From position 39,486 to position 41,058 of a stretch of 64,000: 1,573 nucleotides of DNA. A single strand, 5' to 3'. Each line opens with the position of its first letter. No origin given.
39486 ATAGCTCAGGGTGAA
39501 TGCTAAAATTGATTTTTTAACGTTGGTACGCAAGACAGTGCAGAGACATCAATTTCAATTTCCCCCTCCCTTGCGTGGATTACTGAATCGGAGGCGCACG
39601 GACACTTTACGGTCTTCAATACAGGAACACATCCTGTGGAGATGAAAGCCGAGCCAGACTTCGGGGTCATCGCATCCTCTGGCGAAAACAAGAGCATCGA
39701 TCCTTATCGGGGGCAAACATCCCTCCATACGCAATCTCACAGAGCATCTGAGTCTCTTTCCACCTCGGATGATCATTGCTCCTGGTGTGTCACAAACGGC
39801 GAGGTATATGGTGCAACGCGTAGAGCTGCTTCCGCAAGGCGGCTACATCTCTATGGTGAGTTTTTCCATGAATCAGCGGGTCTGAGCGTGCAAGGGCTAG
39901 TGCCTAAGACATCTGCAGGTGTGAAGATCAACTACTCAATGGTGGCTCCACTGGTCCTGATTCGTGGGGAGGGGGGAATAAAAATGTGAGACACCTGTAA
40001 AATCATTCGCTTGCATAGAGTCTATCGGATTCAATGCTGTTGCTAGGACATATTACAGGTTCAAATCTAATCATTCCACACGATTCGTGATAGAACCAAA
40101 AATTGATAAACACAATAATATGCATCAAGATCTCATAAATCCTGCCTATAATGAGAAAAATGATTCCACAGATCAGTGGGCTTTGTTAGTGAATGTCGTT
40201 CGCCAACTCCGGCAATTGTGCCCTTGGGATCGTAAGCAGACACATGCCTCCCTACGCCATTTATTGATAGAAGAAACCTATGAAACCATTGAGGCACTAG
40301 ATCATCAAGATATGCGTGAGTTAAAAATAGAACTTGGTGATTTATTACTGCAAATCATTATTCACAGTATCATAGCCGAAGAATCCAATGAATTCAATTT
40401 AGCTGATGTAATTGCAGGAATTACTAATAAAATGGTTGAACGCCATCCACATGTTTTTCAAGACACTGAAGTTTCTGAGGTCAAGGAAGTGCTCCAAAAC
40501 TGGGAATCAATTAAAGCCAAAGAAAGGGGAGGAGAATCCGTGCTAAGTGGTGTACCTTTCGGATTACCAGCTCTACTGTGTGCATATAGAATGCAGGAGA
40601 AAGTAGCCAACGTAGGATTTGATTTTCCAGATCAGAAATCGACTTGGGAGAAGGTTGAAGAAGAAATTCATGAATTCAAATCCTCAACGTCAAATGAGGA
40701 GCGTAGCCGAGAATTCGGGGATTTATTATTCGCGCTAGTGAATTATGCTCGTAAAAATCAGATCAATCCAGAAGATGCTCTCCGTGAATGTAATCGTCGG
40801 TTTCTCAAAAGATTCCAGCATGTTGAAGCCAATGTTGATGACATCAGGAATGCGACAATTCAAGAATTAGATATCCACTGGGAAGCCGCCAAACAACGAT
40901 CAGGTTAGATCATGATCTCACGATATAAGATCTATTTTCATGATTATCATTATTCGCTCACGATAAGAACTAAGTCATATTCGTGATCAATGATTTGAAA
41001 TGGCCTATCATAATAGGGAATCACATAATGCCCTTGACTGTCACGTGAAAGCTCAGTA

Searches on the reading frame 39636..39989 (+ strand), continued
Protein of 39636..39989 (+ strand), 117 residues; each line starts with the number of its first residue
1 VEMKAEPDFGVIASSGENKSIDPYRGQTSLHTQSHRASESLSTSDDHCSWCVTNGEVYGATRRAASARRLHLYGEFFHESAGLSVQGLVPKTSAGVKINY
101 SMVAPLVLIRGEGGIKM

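Call 50: search_protein_families(library=ncbifam, proteins=[P0013, P0014, P0015, P0017, P0018], max_evalue=0.1)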
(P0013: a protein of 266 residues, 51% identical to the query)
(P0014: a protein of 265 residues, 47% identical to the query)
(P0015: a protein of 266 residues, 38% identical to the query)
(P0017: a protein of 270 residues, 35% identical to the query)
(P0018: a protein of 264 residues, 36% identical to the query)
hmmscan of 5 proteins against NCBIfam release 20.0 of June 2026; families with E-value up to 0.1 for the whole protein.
P0013 (266 aa): 1 family
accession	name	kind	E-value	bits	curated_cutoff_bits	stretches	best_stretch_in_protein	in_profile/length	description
NF007392.0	PRK09918.1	subfamily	0.076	12.3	183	0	88-122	72-106/236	fimbria/pilus chaperone family protein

P0014 (265 aa): 0 families

P0015 (266 aa): 1 family
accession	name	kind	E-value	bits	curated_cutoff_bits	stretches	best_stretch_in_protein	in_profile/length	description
NF007392.0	PRK09918.1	subfamily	0.016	14.5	183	0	17-61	23-67/236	fimbria/pilus chaperone family protein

P0017 (270 aa): 0 families

P0018 (264 aa): 1 family
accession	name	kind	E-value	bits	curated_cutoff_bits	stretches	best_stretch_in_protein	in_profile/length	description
NF007392.0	PRK09918.1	subfamily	4e-05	23.1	183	0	85-121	71-107/236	fimbria/pilus chaperone family protein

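Call 51: search_solved_structures(query=A5, max_evalue=1)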
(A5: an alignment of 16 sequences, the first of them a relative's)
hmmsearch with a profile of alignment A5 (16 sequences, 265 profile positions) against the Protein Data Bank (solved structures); distinct sequences matched with E-value up to 1: 4.
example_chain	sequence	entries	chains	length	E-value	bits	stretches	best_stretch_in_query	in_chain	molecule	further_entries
5z37_A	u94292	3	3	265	0.14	14.3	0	30-87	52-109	Abrin A-chain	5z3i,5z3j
7qhm_M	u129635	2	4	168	0.2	13.8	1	34-91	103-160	Thiamine biosynthesis protein X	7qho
1abr_A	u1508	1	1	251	0.28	13.2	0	30-86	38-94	ABRIN-A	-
9tfq_C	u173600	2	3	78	0.58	12.2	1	18-63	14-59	Engineered integrated domain of Rmo2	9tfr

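Call 53: find_homologous_proteins(query=A5, max_evalue=0.00001)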
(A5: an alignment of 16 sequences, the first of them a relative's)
Query A5 (16 sequences) (266 aa, profile of the alignment): 6 proteins with E <= 0.00001 among 8000 candidates.
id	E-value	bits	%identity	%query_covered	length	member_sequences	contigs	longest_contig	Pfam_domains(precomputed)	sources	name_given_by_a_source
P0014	6.0e-103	361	46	98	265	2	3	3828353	-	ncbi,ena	-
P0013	1.9e-94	334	100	100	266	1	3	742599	-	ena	-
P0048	3.1e-83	297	53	92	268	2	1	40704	-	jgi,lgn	-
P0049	3.9e-82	293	52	99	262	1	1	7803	-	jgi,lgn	-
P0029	9.0e-81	289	31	83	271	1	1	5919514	-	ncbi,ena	-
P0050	1.1e-70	256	31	89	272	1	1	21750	-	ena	-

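Call 54: find_encoding_contigs(protein=P0013, flank=10000, max_places=2)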
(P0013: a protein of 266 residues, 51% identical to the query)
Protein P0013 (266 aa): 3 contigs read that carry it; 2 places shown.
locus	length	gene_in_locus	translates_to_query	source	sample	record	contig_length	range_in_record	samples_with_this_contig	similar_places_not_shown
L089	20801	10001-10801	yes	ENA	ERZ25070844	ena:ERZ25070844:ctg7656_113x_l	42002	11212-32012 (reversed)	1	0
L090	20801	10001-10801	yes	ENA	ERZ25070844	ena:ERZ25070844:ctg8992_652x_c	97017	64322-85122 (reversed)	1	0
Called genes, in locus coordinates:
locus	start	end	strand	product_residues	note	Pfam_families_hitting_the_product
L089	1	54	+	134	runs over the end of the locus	-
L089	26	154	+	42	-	-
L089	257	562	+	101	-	-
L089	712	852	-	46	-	-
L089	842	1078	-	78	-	-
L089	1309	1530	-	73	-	-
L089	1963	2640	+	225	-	PF09365:DUF2461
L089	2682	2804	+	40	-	-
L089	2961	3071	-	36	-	-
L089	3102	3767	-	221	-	PF01726:LexA_DNA_bind, PF00717:Peptidase_S24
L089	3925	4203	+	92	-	-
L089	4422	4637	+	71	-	-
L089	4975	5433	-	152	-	-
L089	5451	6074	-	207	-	-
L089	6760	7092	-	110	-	-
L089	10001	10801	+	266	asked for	-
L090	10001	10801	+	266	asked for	-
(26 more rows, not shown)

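Call 55: find_encoding_contigs(protein=P0014, flank=10000, max_places=2)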
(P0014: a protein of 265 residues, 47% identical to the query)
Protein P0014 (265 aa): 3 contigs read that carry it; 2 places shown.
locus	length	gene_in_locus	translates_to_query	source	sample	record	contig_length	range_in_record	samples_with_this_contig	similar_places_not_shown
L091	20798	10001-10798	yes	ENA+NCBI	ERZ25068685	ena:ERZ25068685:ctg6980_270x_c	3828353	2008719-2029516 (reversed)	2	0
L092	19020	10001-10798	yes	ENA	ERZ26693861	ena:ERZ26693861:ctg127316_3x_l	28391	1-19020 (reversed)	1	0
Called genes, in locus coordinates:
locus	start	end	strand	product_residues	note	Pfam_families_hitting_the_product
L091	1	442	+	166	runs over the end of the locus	PF01844:HNH, PF13395:HNH_4, PF14279:HNH_5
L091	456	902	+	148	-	-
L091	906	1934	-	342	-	PF00174:Oxidored_molyb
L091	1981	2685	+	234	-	PF01209:Ubie_methyltran (weak), PF13489:Methyltransf_23, PF13847:Methyltransf_31, PF08241:Methyltransf_11, PF08242:Methyltransf_12, PF13649:Methyltransf_25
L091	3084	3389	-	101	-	-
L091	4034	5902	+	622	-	PF01609:DDE_Tnp_1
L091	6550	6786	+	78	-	-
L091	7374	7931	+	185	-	-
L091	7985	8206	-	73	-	-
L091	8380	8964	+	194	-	PF14352:DUF4402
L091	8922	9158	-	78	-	-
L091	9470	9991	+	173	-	PF14352:DUF4402 (weak)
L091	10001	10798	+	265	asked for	-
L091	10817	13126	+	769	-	-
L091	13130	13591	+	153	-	-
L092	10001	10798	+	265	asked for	-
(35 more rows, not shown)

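Call 64: predict_structure(alignment_id=A6)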
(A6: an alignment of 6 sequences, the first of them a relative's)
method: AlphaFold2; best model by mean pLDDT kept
length: 266 residues; sequences in the alignment: 6
mean_pLDDT: 69.2   pTM: 0.50
mean pLDDT of the five models: 69.2, 68.0, 67.8, 66.1, 61.3
residues with pLDDT >= 90: 12; 70-90: 134; 50-70: 82; < 50: 38
segments of 3 or more residues with pLDDT < 50: 11-21, 72-75, 147-149, 247-257
pLDDT, mean of each block of 10 residues (from residue 1): 55 40 68 67 86 85 63 49 61 88 90 82 74 66 50 68 61 77 80 70 84 83 81 75 60 48 50
secondary structure, 60 per line:
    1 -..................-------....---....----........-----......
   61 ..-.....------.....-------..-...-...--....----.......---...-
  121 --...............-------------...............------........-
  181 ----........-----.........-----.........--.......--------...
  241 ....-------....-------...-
elements in order: H2-19 E27-30 E34-37 E42-49 E55-62 E64-68 E75-79 E94-96 E99-102 E107-113 E123-137 E151-165 E172-179 E185-192 E198-206 E212-220 E223-229 E238-244 H252-255 E263-265

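Call 66: fold_search(model_id=the predicted structure, library=pdb)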
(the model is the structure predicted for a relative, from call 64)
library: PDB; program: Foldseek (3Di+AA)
matches with E <= 10: 1497; with E <= 0.001: 156
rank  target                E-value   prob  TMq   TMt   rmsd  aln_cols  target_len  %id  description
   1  6k73_B                8.6e-10  1.00  0.45  0.54   6.9       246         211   11  Chaperone-tip adhesin complex is vital for synergistic activation of CFA/I fimbriae biogenesis (released 2020-06-10)
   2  6fqa_A                1.0e-09  1.00  0.45  0.50   7.0       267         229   15  Crystal structure of the CsuC-CsuA/B chaperone-subunit preassembly complex of the archaic chaperone-usher Csu pili of  (released 2018-09-26)
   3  5d6h_A                1.2e-09  1.00  0.43  0.49   7.5       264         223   13  Crystal structure of CsuC-CsuA/B chaperone-major subunit pre-assembly complex from Csu biofilm-mediating pili of Acine (released 2015-11-04)
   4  6k73_A                2.1e-09  1.00  0.40  0.49   7.4       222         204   12  Chaperone-tip adhesin complex is vital for synergistic activation of CFA/I fimbriae biogenesis (released 2020-06-10)
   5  6fqa_C                2.5e-09  1.00  0.44  0.50   6.6       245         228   16  Crystal structure of the CsuC-CsuA/B chaperone-subunit preassembly complex of the archaic chaperone-usher Csu pili of  (released 2018-09-26)
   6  4ncd                  4.9e-09  1.00  0.45  0.54   7.3       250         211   11  Crystal Structure of Class 5 Fimbriae Chaperone CfaA (released 2014-08-27)
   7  6fq0_C                4.9e-09  1.00  0.42  0.51   6.9       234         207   13  Crystal structure of the CsuC-CsuA/B chaperone-subunit preassembly complex of the archaic chaperone-usher Csu pili of  (released 2018-09-26)
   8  4y2o_A                7.1e-09  1.00  0.44  0.53   7.1       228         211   11  Structure of CFA/I pili chaperone-major subunit complex (CfaA-CfaB) (released 2016-08-10)
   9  6fjy_A                7.9e-09  1.00  0.42  0.49   7.0       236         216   16  Crystal structure of CsuC-CsuE chaperone-tip adhesion subunit pre-assembly complex from archaic chaperone-usher Csu pi (released 2018-05-16)
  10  9fxb_C                1.3e-08  1.00  0.39  0.51   7.0       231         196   13  Cryo-EM structure of the type 1 pilus assembly platform as part of the FimI-bound chaperone-usher pilus complex (FimDH (released 2025-06-04)
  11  7b0x_C                1.4e-08  1.00  0.42  0.51   7.1       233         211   13  Crystal structure of the ternary complex of the E. coli type 1 pilus proteins FimC, FimI and the N-terminal domain of  (released 2021-12-08)
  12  9fxs_C                1.8e-08  1.00  0.39  0.48   8.2       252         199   11  Cryo-EM structure of the type 1 pilus complex including pilus rod and FimI-bound assembly platform after incorporation (released 2025-06-04)
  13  2j2z_A                2.8e-08  1.00  0.40  0.48  10.0       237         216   17  X-Ray Structure of the Chaperone PapD in complex with the Pilus terminator subunit PapH at 2.3 Angstrom resolution (released 2006-11-08)
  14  3jwn_I                3.5e-08  1.00  0.42  0.54   7.8       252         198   11  Complex of FimC, FimF, FimG and FimH (released 2010-06-16)
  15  4dwh_C                3.6e-08  1.00  0.43  0.53   6.4       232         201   12  Structure of the major type 1 pilus subunit FIMA bound to the FIMC (2.5 A resolution) (released 2012-05-30)
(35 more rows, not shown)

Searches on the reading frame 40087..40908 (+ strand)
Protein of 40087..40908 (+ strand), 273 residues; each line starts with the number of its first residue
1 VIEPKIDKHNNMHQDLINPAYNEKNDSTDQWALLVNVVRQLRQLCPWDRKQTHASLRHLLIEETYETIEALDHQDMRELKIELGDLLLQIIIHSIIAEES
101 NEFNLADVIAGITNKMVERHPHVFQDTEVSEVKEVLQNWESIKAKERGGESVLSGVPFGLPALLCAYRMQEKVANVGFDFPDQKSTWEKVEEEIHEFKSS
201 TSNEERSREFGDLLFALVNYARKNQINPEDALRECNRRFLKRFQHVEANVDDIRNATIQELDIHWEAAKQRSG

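Call 11: find_related_loci(query=window:40120-40905:+, collection=genome_contigs, flank=4000)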
Query window:40120-40905:+ (262 aa) in genome_contigs; peptide patterns used: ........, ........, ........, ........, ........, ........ (x = any residue, [..] = any of these).
532 stretches matched a pattern; 502 encode a relative of the query (tblastn E <= 1e-3); the best 80 are kept; 80 distinct loci.
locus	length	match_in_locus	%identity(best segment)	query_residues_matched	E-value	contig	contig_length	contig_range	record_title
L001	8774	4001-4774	71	1-258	3e-124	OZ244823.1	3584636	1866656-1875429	MAG: Rhodothermales bacterium isolate 9ce07578-5119-4228-8939-1a3e4132b483 genome assembly, chromosome: 1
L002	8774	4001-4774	68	1-258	4e-123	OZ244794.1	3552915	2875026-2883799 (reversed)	MAG: Rhodothermales bacterium isolate 0164749d-39c0-4bbf-b47e-bcd39ac97e09 genome assembly, chromosome: 1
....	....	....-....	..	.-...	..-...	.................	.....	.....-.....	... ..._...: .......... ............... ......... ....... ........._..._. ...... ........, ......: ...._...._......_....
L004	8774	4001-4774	71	1-258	8e-123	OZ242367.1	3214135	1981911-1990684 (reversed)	MAG: Rhodothermales bacterium isolate 571183b6-2e0b-44cf-967d-8c50aa38ec23 genome assembly, chromosome: 1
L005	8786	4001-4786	69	1-262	2e-122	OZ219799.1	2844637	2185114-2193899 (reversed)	MAG: Rhodothermales bacterium isolate da3e7c24-c5f3-4507-9669-19e8aa5a93cb genome assembly, chromosome: 1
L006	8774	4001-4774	68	1-258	1e-121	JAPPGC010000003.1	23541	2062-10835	MAG: Bacteroidota bacterium isolate RHO1_bin_46 NODE_3601_length_23541_cov_43.252533, whole genome shotgun sequence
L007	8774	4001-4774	68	1-258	6e-122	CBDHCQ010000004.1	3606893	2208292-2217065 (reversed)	MAG: Rhodothermales bacterium isolate a78d7103-d565-49dc-a697-2eced85924e6 genome assembly, contig: contig_4, whole geno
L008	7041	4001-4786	67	1-262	7e-122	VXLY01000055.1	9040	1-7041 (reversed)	MAG: Rhodothermaceae bacterium isolate SB0661_bin_24 NODE_4703_length_9040_cov_96.923539, whole genome shotgun sequence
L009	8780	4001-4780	68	1-260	9e-121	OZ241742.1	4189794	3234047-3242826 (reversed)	MAG: Rhodothermales bacterium isolate 6e813d85-8f61-4035-a4a2-b9e8d494f84d genome assembly, chromosome: 1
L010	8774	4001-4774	69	1-258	3e-119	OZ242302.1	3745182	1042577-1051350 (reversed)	MAG: Rhodothermales bacterium isolate 073f09b9-7bb2-4d87-bfd8-7931eea96a09 genome assembly, chromosome: 1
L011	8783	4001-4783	63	1-260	1e-114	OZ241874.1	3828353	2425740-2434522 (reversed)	MAG: Rhodothermales bacterium isolate 4d6fa364-bf15-4492-bf93-c3371add2069 genome assembly, chromosome: 1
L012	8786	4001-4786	68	1-262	1e-121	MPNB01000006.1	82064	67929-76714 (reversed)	MAG: Rhodothermaceae bacterium bin80 NODE_503_length_82064_cov_19.6039_ID_1005, whole genome shotgun sequence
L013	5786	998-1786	54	5-259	3e-88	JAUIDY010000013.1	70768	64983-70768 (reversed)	MAG: Rhodothermia bacterium isolate 8_bin.12 NODE_547_length_70768_cov_1.237667, whole genome shotgun sequence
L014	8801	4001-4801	51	1-259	5e-87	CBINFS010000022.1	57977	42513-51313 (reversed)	MAG TPA_asm: uncultured bacterium isolate SRR16817064_binner12_Refined_7 genome assembly, contig: ERZ27394172.165, whole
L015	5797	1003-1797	52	5-258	4e-86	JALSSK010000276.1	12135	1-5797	MAG: Rhodothermales bacterium isolate 356-308_metabat2_scaf2bin.048 356-308_scaffold_3330_c1, whole genome shotgun seque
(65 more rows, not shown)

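Call 14: find_encoding_contigs(protein=window:40087-40908:+, flank=3000, max_places=10)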
Protein window:40087-40908:+ (273 aa): 16 contigs read that carry it; 2 places shown.
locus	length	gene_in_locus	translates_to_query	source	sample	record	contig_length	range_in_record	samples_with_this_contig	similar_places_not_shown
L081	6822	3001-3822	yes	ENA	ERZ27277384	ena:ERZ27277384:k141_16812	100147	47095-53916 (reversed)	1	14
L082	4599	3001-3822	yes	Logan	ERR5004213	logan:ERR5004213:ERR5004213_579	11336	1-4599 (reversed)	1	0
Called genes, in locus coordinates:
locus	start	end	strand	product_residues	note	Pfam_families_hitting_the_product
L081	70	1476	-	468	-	PF00209:SNF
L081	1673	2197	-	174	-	PF00436:SSB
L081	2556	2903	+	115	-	-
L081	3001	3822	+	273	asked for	PF01503:PRA-PH (faint), PF03819:MazG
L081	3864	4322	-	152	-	-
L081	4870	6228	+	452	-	PF00083:Sugar_tr, PF07690:MFS_1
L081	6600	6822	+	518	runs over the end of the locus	PF00474:SSF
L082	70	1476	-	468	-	PF00209:SNF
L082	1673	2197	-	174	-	PF00436:SSB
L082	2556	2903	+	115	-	-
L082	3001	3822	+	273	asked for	PF01503:PRA-PH (faint), PF03819:MazG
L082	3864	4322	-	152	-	-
